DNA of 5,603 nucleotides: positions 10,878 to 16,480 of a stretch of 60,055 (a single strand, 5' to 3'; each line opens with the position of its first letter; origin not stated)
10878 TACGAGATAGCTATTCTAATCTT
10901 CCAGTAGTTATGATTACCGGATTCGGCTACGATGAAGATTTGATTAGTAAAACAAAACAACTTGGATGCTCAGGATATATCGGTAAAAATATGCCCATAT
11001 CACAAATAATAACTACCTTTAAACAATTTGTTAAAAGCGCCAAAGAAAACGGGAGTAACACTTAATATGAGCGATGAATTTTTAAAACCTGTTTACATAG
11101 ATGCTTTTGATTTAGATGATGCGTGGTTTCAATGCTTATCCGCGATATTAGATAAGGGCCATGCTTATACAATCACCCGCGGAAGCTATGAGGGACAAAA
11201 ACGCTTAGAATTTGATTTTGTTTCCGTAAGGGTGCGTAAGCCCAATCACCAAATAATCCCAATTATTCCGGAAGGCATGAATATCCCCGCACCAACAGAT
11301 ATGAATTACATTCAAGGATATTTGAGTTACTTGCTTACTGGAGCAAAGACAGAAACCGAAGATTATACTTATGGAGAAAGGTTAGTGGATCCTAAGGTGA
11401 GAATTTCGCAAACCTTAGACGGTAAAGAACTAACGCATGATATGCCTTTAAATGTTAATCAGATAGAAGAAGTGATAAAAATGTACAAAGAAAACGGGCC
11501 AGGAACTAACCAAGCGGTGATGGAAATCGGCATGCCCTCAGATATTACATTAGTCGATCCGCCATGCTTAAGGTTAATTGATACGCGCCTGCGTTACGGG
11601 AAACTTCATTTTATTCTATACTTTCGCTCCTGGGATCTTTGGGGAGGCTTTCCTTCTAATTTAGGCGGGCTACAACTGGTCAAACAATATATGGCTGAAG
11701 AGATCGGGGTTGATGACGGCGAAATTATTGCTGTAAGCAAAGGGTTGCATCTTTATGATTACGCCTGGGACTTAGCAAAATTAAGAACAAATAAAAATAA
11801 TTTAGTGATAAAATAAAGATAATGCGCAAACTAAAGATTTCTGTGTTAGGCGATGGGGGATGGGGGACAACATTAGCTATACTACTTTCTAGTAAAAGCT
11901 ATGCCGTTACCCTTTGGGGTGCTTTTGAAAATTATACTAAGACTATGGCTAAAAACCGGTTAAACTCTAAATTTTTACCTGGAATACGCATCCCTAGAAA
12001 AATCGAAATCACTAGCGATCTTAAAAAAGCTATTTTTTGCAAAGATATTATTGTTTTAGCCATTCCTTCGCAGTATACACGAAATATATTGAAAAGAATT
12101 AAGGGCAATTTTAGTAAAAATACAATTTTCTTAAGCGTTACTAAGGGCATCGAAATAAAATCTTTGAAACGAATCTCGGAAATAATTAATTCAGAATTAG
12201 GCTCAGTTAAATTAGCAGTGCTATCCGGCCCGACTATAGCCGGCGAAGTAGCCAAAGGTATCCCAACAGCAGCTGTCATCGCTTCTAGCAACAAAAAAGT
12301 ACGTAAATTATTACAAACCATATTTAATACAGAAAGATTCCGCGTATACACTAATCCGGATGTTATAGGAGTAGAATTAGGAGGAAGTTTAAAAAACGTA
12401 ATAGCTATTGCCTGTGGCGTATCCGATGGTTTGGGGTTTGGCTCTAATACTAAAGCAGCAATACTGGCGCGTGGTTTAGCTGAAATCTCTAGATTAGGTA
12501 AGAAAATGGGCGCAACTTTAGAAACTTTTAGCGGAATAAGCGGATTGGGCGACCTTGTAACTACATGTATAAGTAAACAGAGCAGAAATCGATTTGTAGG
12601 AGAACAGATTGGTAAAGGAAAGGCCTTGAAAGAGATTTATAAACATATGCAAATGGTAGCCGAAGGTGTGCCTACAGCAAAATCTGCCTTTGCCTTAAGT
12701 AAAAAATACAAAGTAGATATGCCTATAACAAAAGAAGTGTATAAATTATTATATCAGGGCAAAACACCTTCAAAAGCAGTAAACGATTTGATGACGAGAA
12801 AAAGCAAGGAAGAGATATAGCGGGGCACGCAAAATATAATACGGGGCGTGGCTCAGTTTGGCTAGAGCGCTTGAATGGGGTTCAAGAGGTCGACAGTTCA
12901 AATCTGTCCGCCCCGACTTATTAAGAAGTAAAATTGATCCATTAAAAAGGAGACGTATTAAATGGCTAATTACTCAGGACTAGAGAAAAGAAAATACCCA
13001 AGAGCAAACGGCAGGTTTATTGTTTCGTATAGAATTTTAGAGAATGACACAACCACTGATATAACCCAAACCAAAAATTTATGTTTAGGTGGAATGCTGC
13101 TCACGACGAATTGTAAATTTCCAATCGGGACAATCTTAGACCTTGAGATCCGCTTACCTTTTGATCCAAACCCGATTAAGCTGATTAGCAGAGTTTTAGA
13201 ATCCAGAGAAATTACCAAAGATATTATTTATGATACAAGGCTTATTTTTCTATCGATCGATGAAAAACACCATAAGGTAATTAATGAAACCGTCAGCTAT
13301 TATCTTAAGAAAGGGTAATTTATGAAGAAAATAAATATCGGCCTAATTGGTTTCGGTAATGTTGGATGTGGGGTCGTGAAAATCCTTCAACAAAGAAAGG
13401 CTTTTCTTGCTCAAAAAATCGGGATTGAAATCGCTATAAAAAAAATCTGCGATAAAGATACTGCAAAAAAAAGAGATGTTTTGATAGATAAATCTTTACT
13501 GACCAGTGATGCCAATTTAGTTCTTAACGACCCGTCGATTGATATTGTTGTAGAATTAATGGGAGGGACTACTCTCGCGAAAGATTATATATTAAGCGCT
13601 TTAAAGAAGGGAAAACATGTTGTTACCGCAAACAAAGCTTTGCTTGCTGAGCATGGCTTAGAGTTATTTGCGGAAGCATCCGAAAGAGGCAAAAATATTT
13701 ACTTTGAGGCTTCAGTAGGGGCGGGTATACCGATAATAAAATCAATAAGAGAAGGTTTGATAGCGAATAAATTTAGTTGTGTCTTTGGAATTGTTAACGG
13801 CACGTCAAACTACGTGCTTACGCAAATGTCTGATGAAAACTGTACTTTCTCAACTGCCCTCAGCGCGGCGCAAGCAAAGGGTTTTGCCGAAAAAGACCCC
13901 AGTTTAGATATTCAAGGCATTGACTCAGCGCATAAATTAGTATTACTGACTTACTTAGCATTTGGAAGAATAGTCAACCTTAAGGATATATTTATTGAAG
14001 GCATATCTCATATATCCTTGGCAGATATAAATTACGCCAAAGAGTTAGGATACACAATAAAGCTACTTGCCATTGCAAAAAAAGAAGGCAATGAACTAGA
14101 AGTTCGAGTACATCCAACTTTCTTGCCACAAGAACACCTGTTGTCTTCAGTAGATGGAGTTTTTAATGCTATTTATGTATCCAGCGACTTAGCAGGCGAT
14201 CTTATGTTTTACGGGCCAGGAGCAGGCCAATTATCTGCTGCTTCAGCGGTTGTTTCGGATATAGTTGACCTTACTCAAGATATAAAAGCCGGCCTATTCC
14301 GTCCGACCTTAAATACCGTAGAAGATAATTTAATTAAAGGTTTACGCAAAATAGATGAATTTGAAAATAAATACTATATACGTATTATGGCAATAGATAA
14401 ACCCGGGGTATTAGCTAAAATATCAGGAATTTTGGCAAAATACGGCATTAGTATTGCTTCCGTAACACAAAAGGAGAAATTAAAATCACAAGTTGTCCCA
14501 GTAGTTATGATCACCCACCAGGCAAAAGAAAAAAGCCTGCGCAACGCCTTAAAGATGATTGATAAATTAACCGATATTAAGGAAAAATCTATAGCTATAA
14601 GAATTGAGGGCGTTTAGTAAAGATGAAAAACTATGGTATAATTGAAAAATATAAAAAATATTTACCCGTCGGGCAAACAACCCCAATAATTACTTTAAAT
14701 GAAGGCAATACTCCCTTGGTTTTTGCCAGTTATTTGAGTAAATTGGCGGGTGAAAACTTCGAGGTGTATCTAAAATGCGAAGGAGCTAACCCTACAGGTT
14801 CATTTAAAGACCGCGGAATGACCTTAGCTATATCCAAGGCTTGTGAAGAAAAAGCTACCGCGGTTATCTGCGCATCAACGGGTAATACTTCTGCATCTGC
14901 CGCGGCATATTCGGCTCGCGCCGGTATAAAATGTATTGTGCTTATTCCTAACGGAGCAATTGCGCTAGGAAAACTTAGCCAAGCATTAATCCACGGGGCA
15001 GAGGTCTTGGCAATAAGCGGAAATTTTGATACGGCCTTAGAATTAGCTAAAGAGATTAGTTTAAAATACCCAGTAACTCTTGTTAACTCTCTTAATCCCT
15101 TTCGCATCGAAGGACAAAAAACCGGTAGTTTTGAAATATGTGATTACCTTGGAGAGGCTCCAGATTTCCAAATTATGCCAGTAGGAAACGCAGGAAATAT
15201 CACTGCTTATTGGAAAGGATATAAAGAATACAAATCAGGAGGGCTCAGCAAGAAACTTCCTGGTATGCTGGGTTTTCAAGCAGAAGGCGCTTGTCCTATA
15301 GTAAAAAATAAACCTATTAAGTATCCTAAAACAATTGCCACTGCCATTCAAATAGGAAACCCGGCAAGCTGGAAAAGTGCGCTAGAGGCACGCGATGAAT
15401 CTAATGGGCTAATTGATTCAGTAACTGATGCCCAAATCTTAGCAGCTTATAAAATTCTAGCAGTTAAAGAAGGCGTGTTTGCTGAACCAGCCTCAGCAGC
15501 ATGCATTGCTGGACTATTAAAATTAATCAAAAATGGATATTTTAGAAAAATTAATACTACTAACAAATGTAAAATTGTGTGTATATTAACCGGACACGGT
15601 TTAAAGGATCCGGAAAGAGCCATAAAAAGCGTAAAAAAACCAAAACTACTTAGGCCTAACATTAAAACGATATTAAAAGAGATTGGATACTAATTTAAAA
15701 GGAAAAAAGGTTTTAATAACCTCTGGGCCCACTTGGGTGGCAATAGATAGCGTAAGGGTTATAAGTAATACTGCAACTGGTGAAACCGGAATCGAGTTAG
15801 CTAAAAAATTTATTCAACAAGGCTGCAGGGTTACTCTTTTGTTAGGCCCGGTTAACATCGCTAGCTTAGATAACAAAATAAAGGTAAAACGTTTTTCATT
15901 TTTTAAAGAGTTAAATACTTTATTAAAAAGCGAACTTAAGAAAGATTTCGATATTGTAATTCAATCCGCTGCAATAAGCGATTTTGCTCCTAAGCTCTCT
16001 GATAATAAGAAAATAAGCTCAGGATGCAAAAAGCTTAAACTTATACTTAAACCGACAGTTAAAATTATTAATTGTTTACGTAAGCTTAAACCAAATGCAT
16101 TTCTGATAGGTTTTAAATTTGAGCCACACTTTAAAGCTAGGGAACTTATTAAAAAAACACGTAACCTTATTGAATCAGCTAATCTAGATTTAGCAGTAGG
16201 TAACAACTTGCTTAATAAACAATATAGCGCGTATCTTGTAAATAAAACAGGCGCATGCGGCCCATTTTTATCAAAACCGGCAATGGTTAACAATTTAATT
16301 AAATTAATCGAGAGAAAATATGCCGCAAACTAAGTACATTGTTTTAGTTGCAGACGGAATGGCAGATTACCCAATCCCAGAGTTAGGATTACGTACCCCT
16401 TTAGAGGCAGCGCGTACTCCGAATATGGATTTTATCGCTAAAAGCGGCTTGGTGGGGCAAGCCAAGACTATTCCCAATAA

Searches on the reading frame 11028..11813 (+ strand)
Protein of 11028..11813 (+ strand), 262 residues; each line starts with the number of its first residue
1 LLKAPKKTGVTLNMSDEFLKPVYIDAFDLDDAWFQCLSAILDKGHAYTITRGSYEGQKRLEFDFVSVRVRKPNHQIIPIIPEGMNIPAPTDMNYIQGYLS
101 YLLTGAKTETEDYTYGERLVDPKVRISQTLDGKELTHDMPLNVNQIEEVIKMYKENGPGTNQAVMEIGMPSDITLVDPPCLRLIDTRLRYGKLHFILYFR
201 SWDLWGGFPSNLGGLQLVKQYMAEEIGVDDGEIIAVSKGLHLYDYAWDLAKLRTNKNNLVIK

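Call 79: search_protein_families(library=pfam, proteins=[window:11028-11813:+], max_evalue=0.00001)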
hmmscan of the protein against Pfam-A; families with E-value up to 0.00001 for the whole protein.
window:11028-11813:+ (262 aa): 1 family
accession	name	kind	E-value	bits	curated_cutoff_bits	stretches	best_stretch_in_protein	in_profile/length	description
PF00303.24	Thymidylat_synt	-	8e-11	42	24.3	1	141-254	107-222/266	Thymidylate synthase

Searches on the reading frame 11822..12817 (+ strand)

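Call 79: search_protein_families(library=pfam, proteins=[window:11822-12817:+], max_evalue=0.00001)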
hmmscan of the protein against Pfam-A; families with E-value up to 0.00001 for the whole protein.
window:11822-12817:+ (332 aa): 3 families
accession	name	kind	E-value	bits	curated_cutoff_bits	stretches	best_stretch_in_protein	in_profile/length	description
PF07479.19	NAD_Gly3P_dh_C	-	1.9e-58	197.1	25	1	180-320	1-141/142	NAD-dependent glycerol-3-phosphate dehydrogenase C-terminus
PF01210.29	NAD_Gly3P_dh_N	-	4.1e-48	163.8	23.1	1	5-159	1-156/158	NAD-dependent glycerol-3-phosphate dehydrogenase N-terminus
PF20618.3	GPD_NAD_C_bact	-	1.1e-21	77.6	27.6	1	240-306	1-66/66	Bacterial GPD, NAD-dependent C-terminal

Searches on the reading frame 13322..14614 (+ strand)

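Call 81: search_protein_families(library=pfam, proteins=[window:13322-14614:+], max_evalue=0.00001)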
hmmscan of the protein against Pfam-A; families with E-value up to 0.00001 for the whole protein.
window:13322-14614:+ (431 aa): 4 families
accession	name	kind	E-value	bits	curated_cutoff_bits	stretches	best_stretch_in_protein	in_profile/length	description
PF00742.24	Homoserine_dh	-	1.1e-60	204.9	22.9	1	137-315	1-173/173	Homoserine dehydrogenase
PF03447.22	NAD_binding_3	-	4.6e-22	79.3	24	1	10-129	1-116/116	Homoserine dehydrogenase, NAD binding domain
PF01842.31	ACT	-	2.2e-10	40.5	27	1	351-411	1-59/66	ACT domain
PF22629.2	ACT_AHAS_ss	-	1e-06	29.2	27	1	355-419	3-65/67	AHAS small subunit-like ACT domain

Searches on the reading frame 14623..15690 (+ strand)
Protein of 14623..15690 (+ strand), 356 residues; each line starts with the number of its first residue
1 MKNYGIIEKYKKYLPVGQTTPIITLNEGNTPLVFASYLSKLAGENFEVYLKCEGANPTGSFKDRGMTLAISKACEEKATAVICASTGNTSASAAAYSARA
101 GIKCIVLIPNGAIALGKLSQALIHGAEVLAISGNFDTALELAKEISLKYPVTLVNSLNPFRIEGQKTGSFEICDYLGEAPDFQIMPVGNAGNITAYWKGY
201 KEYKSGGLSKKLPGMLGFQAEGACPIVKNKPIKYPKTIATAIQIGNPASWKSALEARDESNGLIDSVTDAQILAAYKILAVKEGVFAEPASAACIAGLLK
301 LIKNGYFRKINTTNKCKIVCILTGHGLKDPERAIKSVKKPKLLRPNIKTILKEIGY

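Call 81: search_protein_families(library=pfam, proteins=[window:14623-15690:+], max_evalue=0.00001)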
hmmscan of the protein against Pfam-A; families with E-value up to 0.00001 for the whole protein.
window:14623-15690:+ (356 aa): 1 family
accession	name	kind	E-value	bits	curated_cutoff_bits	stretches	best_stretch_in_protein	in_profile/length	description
PF00291.31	PALP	-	3.1e-67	227.4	35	1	23-323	1-294/295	Pyridoxal-phosphate dependent enzyme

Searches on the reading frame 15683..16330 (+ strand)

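Call 81: search_protein_families(library=pfam, proteins=[window:15683-16330:+], max_evalue=0.00001)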
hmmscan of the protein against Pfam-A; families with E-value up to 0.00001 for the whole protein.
window:15683-16330:+ (216 aa): 1 family
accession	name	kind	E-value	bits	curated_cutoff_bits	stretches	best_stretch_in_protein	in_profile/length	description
PF04127.22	DFP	-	3.8e-39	134.9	22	1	5-179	1-172/186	DNA/pantothenate metabolism flavoprotein C-terminal domain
